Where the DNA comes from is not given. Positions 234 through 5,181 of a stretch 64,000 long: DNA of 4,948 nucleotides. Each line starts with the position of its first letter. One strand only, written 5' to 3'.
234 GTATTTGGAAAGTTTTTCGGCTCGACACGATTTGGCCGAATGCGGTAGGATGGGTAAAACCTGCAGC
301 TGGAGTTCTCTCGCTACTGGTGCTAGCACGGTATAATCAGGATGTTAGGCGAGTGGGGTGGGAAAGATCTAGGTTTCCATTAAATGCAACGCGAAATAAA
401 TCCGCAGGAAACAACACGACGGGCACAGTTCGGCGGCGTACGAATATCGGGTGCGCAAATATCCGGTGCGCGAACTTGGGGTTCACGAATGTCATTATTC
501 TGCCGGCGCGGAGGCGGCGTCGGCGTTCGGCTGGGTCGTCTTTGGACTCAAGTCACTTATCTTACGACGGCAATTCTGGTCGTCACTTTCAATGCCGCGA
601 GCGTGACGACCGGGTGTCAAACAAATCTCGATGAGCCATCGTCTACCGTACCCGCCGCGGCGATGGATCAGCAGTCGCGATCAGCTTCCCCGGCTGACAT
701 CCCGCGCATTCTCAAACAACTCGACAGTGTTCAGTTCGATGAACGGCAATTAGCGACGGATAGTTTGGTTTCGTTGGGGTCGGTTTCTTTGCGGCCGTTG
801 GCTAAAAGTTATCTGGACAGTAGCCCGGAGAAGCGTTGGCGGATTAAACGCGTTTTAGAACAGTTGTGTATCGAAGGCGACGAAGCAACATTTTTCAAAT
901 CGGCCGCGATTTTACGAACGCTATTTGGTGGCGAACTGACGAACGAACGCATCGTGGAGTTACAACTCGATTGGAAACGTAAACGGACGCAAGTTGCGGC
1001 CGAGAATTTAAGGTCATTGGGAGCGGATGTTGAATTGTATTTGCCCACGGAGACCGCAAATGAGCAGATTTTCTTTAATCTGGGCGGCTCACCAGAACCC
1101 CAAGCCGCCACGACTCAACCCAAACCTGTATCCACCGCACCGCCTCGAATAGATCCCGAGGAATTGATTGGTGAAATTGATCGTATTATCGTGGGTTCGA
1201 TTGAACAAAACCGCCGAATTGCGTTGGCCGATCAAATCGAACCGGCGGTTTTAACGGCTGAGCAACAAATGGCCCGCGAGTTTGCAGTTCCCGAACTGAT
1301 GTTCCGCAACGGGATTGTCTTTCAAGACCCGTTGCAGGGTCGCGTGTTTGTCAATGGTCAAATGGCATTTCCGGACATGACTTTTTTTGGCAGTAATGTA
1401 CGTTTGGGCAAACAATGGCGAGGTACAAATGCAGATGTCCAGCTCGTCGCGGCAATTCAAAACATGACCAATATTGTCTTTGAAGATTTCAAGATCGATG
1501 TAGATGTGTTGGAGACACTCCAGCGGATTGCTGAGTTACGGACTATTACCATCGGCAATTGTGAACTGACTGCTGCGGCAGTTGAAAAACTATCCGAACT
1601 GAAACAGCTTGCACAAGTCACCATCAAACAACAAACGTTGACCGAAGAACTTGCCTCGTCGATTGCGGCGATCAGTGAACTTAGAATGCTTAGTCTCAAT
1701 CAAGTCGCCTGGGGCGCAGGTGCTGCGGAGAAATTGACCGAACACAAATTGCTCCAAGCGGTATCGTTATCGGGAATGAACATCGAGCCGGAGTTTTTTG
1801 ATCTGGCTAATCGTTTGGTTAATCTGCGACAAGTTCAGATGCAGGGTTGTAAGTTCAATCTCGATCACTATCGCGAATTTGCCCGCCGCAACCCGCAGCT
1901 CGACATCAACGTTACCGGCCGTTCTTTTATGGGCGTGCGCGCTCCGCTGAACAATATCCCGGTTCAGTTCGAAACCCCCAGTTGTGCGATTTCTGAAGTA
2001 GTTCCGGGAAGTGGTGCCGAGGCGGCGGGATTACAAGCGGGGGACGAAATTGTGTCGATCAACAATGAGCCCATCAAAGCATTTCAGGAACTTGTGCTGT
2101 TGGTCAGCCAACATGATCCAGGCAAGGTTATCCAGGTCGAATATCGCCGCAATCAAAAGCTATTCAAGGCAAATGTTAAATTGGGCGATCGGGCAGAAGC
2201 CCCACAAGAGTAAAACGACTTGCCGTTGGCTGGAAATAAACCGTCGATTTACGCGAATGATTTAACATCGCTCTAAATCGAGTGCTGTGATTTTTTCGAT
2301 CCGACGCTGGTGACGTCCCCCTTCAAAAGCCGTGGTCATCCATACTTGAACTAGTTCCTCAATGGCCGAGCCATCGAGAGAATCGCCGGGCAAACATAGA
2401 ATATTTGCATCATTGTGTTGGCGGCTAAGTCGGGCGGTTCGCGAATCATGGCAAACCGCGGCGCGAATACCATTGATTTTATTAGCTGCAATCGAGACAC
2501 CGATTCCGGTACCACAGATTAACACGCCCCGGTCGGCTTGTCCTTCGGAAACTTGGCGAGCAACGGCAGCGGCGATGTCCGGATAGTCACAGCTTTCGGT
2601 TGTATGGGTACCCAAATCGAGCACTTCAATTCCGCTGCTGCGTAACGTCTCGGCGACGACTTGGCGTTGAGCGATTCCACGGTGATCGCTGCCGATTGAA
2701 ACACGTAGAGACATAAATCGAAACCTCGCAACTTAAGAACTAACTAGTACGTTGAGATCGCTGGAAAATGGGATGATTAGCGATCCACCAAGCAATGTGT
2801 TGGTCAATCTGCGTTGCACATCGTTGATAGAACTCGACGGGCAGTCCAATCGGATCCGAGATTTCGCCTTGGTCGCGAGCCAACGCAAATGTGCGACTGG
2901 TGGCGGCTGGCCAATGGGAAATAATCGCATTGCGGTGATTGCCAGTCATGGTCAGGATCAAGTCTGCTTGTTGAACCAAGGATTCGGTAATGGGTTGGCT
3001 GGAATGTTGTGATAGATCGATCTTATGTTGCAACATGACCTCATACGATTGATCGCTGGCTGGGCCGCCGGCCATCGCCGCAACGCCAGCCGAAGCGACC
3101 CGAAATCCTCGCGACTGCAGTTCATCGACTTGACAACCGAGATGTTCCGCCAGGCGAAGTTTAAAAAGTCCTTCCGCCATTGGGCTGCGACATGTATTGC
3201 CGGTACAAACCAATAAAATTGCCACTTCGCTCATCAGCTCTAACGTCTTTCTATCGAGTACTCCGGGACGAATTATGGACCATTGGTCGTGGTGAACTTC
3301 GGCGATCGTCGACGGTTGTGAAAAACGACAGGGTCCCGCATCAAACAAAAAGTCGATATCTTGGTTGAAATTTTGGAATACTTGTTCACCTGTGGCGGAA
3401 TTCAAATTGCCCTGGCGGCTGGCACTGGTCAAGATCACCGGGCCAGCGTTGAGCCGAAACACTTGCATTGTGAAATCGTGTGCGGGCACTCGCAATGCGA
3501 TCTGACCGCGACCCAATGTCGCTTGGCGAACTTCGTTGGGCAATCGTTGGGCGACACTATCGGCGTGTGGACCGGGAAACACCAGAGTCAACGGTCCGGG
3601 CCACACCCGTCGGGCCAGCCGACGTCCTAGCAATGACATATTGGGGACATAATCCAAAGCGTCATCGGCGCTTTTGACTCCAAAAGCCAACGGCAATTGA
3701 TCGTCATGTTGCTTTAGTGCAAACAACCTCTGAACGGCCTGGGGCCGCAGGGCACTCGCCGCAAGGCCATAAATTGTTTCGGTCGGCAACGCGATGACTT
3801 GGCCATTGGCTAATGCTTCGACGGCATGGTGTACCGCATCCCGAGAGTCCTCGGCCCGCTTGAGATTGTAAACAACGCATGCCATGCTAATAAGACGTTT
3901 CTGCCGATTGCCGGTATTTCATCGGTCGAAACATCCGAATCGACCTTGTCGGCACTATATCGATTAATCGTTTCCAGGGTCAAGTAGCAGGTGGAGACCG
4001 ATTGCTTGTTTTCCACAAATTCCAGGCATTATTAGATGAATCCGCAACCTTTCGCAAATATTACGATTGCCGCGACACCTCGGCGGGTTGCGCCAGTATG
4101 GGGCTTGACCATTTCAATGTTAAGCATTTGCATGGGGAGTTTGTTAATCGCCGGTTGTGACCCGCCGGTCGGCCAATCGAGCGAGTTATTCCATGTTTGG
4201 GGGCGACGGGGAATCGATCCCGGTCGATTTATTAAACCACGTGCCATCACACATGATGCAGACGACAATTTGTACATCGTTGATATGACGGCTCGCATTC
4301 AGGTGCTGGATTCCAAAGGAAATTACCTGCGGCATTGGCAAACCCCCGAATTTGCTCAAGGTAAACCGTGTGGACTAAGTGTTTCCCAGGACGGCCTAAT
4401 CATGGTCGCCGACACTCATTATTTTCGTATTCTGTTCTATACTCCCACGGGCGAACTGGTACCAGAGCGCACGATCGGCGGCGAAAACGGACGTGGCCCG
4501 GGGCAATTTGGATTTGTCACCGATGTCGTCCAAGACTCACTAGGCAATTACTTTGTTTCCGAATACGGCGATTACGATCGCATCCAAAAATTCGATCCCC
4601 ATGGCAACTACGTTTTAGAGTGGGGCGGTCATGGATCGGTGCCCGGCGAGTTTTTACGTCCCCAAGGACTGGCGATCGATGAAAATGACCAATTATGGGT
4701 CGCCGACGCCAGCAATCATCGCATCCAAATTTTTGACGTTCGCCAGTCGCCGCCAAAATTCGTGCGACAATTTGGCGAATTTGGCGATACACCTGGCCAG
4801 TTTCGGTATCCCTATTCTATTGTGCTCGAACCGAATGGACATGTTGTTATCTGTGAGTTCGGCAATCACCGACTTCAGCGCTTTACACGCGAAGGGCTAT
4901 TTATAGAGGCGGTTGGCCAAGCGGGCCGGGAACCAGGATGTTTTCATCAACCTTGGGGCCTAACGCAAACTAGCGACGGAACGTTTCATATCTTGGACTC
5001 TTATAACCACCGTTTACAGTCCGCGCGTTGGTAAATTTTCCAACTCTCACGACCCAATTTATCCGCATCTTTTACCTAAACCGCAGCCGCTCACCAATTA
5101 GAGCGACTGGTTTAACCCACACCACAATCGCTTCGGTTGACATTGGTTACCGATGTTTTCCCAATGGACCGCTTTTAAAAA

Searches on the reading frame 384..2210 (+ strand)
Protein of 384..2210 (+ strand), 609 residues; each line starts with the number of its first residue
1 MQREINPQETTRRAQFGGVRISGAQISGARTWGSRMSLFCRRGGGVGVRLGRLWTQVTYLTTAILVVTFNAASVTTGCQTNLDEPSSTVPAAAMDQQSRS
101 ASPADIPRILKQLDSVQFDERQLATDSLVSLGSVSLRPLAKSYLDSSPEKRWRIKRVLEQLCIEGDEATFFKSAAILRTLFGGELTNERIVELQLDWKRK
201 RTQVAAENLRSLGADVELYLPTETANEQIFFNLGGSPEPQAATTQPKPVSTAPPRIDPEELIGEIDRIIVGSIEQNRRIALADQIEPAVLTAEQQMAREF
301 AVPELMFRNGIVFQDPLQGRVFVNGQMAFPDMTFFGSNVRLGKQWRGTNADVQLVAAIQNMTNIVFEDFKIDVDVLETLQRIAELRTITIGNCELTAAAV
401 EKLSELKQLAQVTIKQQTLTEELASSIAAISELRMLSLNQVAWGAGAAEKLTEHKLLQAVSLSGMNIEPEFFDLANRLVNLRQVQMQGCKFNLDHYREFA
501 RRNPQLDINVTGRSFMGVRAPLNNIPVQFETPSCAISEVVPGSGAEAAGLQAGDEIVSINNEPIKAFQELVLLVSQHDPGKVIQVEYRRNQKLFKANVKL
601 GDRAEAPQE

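Call 50: search_protein_families(library=pfam, proteins=[window:384-2210:+], max_evalue=0.00001)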
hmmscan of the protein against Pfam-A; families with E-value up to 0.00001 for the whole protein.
window:384-2210:+ (609 aa): 3 families
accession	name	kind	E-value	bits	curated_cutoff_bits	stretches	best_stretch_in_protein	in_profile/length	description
PF13180.12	PDZ_2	-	2e-11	44.4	27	1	532-600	12-80/80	PDZ domain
PF17820.7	PDZ_6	-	2.4e-10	40.4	27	1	536-582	2-48/54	PDZ domain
PF00595.29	PDZ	-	7.8e-10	39.4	23.2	1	513-570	9-63/81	PDZ domain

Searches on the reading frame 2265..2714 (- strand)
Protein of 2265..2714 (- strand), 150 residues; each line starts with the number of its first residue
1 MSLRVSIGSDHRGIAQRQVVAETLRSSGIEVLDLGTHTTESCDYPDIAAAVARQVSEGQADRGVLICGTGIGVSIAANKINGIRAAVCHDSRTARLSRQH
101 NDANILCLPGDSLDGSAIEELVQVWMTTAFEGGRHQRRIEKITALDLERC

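Call 50: search_protein_families(library=pfam, proteins=[window:2265-2714:-], max_evalue=0.00001)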
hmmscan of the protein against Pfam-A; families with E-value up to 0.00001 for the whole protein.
window:2265-2714:- (150 aa): 1 family
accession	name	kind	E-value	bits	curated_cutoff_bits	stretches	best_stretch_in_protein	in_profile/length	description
PF02502.23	LacAB_rpiB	-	1.6e-56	190.5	24.7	1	5-142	1-138/138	Ribose/Galactose Isomerase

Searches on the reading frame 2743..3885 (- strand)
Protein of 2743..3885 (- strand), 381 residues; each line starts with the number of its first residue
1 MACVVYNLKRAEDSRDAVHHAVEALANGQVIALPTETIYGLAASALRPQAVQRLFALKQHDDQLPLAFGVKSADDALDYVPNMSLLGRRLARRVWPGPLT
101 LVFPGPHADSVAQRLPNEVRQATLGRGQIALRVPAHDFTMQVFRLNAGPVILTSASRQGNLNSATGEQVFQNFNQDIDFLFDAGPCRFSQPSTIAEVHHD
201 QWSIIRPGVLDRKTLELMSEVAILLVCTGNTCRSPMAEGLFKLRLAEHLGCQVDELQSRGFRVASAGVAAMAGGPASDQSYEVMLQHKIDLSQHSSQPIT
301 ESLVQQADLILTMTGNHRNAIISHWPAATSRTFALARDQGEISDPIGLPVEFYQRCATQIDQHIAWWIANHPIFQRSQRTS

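Call 50: search_protein_families(library=pfam, proteins=[window:2743-3885:-], max_evalue=0.00001)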
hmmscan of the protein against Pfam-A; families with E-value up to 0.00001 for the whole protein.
window:2743-3885:- (381 aa): 2 families
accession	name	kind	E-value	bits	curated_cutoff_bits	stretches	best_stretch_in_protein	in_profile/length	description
PF01300.24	Sua5_yciO_yrdC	-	4.8e-41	140.6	25.1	1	23-208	1-178/178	Telomere recombination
PF01451.26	LMWPc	-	6.6e-25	88.4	23.2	1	223-365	1-141/144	Low molecular weight phosphotyrosine protein phosphatase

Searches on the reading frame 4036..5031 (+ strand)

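Call 50: search_protein_families(library=pfam, proteins=[window:4036-5031:+], max_evalue=0.00001)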
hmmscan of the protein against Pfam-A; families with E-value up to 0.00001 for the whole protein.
window:4036-5031:+ (332 aa): 4 families
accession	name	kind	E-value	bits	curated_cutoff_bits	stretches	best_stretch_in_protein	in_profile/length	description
PF01436.27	NHL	-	1.6e-29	100.8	20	1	206-233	1-28/28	NHL repeat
PF08450.18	SGL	-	1.1e-10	42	26.3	1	72-293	7-220/246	SMP-30/Gluconolactonase/LRE-like region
PF22701.2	Mala_s_1-like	-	2.4e-10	40.9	27.5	0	158-273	88-193/195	Mal s 1 allergenic protein-like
PF17170.10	DUF5128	-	7.5e-07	29.1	22.9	0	183-236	66-120/321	6-bladed beta-propeller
